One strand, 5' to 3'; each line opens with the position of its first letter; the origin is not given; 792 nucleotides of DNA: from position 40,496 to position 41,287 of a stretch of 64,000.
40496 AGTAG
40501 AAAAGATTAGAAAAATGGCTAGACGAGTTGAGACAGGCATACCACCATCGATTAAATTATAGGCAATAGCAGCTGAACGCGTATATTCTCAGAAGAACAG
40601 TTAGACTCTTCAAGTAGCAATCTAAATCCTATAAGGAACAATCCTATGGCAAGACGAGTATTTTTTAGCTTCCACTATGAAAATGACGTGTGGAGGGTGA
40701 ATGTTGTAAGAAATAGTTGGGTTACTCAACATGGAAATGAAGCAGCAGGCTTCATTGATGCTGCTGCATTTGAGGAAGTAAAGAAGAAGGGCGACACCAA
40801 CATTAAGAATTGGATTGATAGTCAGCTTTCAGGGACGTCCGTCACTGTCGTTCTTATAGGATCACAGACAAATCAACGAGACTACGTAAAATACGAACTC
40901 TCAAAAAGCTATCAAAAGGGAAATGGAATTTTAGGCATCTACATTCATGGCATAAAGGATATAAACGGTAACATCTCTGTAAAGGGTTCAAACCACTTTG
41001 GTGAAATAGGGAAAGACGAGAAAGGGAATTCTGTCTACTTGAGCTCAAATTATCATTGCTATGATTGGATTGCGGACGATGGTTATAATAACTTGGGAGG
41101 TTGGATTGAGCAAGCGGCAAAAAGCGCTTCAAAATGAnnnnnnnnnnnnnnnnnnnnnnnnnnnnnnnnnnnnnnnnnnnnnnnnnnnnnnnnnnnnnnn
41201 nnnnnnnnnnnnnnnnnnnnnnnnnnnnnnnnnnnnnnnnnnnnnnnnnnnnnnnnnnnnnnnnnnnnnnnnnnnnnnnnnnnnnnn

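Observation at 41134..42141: RelA/SpoT-domain (toxSAS/CapRel-like) gene fused in operon context to a TIR gene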

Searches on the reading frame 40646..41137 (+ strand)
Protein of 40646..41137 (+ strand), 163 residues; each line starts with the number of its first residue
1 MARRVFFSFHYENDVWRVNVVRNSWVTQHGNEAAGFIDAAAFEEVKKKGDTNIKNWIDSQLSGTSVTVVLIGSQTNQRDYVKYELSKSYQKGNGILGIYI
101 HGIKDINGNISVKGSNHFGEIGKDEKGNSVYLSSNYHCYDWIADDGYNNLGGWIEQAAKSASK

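Call 3: search_protein_families(library=pfam, proteins=[window:40646-41137:+], max_evalue=0.01)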
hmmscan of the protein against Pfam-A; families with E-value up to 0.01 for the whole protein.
window:40646-41137:+ (163 aa): 1 family
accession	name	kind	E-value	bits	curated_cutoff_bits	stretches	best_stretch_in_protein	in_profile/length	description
PF08937.16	ThsB_TIR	-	2.2e-25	89.4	21.2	1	6-104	1-99/100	Thoeris protein ThsB, TIR-like domain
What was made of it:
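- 40646..41137 (+): thsB ('TIR163'): a 163-aa canonical Thoeris ThsB-type TIR. Its stop codon overlaps the RSH start codon. Pfam ThsB_TIR 2.2e-25 (call 3).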

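Call 4: search_protein_families(library=padloc, proteins=[window:40646-41137:+], max_evalue=0.01)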
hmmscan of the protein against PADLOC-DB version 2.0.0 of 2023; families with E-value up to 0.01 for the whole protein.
window:40646-41137:+ (163 aa): 6 families
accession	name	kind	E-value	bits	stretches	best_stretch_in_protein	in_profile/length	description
PDLC00431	ThsB1|ThsB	-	8e-69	229.2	1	1-162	1-161/162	TIR-like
PDLC04688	PDC-M50B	-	9.4e-64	212.5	1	1-160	1-158/162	-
PDLC00433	ThsB1|ThsB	-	1e-46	157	1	1-161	1-161/164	TIR-like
PDLC00418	ThsB1|ThsB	-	1.5e-09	35.9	1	3-107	5-107/155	TIR-like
PDLC00429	ThsB1|ThsB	-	1.2e-05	23.4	1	4-108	6-110/167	TIR-like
PDLC00428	ThsB1|ThsB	-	0.002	16.4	1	1-88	1-100/219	TIR-like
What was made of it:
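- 40646..41137 (+): PADLOC ThsB1 8e-69 and PDC-M50B 9e-64 (call 4).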

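Call 45: search_protein_families(library=ncbifam, proteins=[window:40646-41134:+], max_evalue=0.001)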
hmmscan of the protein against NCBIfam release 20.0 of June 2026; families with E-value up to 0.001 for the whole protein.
window:40646-41134:+ (163 aa): 0 families

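Call 46: search_solved_structures(query=window:40646-41134:+, max_evalue=1, show_alignments=2)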
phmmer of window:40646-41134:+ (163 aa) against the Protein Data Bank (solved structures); distinct sequences matched with E-value up to 1: 4.
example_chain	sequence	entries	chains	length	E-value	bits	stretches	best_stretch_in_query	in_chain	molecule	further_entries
9b7d_A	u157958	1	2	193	3.7e-41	143.9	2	1-143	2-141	Putative cyclic ADP-D-ribose synthase ThsB1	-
6lhy_A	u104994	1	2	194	3.8e-41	143.9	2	1-143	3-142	DUF1863 domain-containing protein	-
8wcf_A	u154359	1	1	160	3.9e-28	101.5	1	1-159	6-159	Molecular chaperone Tir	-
8fz9_A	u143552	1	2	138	0.00081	22.5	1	2-111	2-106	TIR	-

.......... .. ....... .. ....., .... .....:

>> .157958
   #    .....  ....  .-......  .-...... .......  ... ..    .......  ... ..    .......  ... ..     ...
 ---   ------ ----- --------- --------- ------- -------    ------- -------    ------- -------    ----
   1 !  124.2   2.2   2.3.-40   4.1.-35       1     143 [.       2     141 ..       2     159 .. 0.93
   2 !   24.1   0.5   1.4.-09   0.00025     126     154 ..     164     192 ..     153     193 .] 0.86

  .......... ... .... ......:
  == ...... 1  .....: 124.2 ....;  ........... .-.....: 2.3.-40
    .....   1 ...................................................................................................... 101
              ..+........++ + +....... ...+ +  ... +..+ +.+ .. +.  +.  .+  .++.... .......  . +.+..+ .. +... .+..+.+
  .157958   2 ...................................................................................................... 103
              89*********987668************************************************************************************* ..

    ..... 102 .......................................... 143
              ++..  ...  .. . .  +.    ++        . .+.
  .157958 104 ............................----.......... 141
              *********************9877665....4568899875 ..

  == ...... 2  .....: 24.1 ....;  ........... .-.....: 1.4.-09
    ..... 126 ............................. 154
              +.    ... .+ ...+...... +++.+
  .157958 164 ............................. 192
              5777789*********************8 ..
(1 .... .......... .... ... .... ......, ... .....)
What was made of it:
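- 40646..41137 (+): PDB 6LHY/9B7D B. cereus ThsB 3.8e-41 (call 46).
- On Bipartite toxSAS TA modules (FaRel, FaRel2, PhRel, Tas1/Tis1): The neighbour is a ThsB TIR (calls 3, 4, 46).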

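Call 47: find_homologous_proteins(query=window:40646-41134:+, max_evalue=0.001)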
Query window:40646-41134:+ (163 aa): 7983 proteins with E <= 0.001 among 8000 candidates; the best 120 are listed.
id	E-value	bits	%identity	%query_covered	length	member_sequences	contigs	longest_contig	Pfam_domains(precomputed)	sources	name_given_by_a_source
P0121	2.6e-104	364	100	100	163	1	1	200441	PF08937.17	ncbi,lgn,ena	-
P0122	1.5e-78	280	77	100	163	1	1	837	PF08937.17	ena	-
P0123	1.5e-77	277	77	100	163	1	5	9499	PF08937.17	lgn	-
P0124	4.5e-77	275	77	100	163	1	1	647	PF08937.17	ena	-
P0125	7.6e-77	275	75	100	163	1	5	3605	PF08937.17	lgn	-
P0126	8.1e-77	275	76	100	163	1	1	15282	PF08937.17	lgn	-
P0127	8.6e-77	275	75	100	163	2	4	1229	PF08937.17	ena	-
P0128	1.2e-76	274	75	100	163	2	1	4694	PF08937.17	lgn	-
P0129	2.3e-76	273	76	100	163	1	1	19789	PF08937.17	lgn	-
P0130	2.5e-76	273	75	100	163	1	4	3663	PF08937.17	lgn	-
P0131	3.0e-76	273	75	100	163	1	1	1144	PF08937.17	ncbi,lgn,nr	ncbi:hypothetical protein FACS1894156_9230 [Bacteroidia bacterium]|nr:hypothetical protein FACS18941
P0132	6.5e-76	272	74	100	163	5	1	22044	PF08937.17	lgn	-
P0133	6.8e-76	272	75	100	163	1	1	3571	PF08937.17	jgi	jgi:hypothetical protein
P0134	8.1e-76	271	74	100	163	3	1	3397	PF08937.17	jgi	-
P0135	1.3e-75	271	72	100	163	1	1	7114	PF08937.17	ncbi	-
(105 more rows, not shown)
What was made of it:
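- TIR163-type ThsB proteins number in the thousands (7983 hits among the 8000 scored candidates, the scoring cap; call 47).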

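Call 48: find_encoding_contigs(protein=P0123, flank=6000, max_places=3)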
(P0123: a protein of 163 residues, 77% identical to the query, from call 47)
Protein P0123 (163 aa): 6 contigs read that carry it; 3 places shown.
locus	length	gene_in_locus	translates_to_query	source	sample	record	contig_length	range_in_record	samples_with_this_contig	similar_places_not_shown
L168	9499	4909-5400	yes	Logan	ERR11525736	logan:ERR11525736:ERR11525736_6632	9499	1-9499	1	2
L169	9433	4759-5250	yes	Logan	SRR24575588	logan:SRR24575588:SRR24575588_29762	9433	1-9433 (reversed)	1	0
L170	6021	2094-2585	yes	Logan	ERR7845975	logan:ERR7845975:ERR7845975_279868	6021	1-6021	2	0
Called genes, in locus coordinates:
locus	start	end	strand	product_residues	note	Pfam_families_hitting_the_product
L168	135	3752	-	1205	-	-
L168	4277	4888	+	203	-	PF13676:TIR_2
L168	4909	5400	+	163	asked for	PF08937:ThsB_TIR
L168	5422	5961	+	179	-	PF13676:TIR_2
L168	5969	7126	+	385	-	PF13676:TIR_2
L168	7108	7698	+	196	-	PF18180:LD_cluster3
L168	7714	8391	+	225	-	PF08937:ThsB_TIR (weak)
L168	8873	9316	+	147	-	-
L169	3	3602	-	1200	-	?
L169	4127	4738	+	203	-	PF13676:TIR_2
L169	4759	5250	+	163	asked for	PF08937:ThsB_TIR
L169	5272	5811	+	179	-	PF13676:TIR_2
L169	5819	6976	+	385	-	PF13676:TIR_2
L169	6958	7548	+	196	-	PF18180:LD_cluster3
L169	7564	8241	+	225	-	PF08937:ThsB_TIR (weak)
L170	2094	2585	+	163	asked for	PF08937:ThsB_TIR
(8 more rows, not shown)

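Call 49: find_encoding_contigs(protein=P0129, flank=6000, max_places=2)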
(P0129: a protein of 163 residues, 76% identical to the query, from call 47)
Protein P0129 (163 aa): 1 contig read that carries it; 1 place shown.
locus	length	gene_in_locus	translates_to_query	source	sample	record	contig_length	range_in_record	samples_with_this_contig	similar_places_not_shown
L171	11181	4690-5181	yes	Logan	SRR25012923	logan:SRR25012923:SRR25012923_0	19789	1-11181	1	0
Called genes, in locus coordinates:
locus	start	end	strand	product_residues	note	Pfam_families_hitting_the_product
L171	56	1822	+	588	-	-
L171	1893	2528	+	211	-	PF01841:Transglut_core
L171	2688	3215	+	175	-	-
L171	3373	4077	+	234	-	-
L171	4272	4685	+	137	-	-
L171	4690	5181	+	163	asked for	PF08937:ThsB_TIR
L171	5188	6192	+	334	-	PF04607:RelA_SpoT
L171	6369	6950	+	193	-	-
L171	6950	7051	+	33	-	-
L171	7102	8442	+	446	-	-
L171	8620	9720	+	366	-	-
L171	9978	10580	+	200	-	PF07719:TPR_2 (faint)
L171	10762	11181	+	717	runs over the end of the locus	PF22723:NA-iREase2, PF05729:NACHT (faint)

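Call 50: find_encoding_contigs(protein=P0132, flank=6000, max_places=2)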
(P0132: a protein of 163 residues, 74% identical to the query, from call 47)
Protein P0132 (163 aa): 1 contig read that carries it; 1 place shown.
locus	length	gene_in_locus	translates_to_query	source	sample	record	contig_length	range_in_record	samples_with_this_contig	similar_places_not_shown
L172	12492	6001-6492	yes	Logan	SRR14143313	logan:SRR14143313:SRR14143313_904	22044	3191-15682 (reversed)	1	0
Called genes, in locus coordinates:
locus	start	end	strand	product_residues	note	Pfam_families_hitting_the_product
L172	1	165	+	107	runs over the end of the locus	PF10790:DUF2604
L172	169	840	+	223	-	PF14455:Y4jH-like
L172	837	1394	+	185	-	-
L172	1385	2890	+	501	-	PF14459:Prok-E2_C, PF00899:ThiF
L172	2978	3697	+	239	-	PF01726:LexA_DNA_bind (weak), PF00717:Peptidase_S24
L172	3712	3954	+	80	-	PF09954:DUF2188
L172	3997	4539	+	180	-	PF13676:TIR_2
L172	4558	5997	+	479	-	PF13289:SIR2_2, PF18185:STALD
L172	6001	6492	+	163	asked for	PF08937:ThsB_TIR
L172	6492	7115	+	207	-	PF08937:ThsB_TIR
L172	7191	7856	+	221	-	PF08937:ThsB_TIR (faint)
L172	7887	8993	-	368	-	PF17761:DUF1016_N, PF06250:YhcG_C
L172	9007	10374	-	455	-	PF13102:Phage_int_SAM_5, PF00589:Phage_integrase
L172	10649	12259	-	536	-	PF07969:Amidohydro_3, PF01979:Amidohydro_1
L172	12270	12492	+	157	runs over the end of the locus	PF02590:SPOUT_MTase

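Call 57: search_protein_families(library=padloc, proteins=[L171:4272-4685:+, L171:6369-6950:+, L171:7102-8442:+, L171:8620-9720:+, L171:3373-4077:+, L171:2688-3215:+, L171:56-1822:+, L171:5188-6192:+], max_evalue=0.01)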
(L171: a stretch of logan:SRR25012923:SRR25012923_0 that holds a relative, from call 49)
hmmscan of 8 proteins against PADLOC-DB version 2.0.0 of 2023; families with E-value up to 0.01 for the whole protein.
L171:4272-4685:+ (137 aa): 4 families
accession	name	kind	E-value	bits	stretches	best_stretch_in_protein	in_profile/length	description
PDLC04686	PDC-M50A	-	4e-44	148.1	1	1-133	1-130/134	-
PDLC04685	PDC-M50A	-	2e-31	107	1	1-133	1-127/130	-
PDLC04684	PDC-M50A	-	8.9e-19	66.5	1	9-135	18-139/159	-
PDLC04687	PDC-M50A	-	2e-16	58.3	1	7-131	14-136/144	-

L171:6369-6950:+ (193 aa): 0 families

L171:7102-8442:+ (446 aa): 0 families

L171:8620-9720:+ (366 aa): 0 families

L171:3373-4077:+ (234 aa): 0 families

L171:2688-3215:+ (175 aa): 0 families

L171:56-1822:+ (588 aa): 0 families

L171:5188-6192:+ (334 aa): 1 family
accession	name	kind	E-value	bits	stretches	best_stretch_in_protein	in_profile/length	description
PDLC04999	PDC-S33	-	7e-19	66.5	1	33-214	60-239/349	-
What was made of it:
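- On PADLOC PDC-M50: L171 has A and B followed by the RSH (call 57).
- Closest known: PADLOC candidate systems PDC-S33. Same: L171 is PDC-M50A-TIR163-RSH (call 57).
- L171 has TIR163-RSH without ThsA within 5 kb (calls 49, 57).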

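Call 58: search_protein_families(library=pfam, proteins=[L171:4272-4682:+, L171:6369-6947:+], max_evalue=1)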
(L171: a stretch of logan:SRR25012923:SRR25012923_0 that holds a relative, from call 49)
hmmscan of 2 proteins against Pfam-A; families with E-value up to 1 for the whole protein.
L171:4272-4682:+ (137 aa): 0 families

L171:6369-6947:+ (193 aa): 1 family
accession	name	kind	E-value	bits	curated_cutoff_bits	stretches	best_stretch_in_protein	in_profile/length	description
PF12873.12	DUF3825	-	0.017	15.2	27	1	63-114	46-93/238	Domain of unknown function (DUF3825)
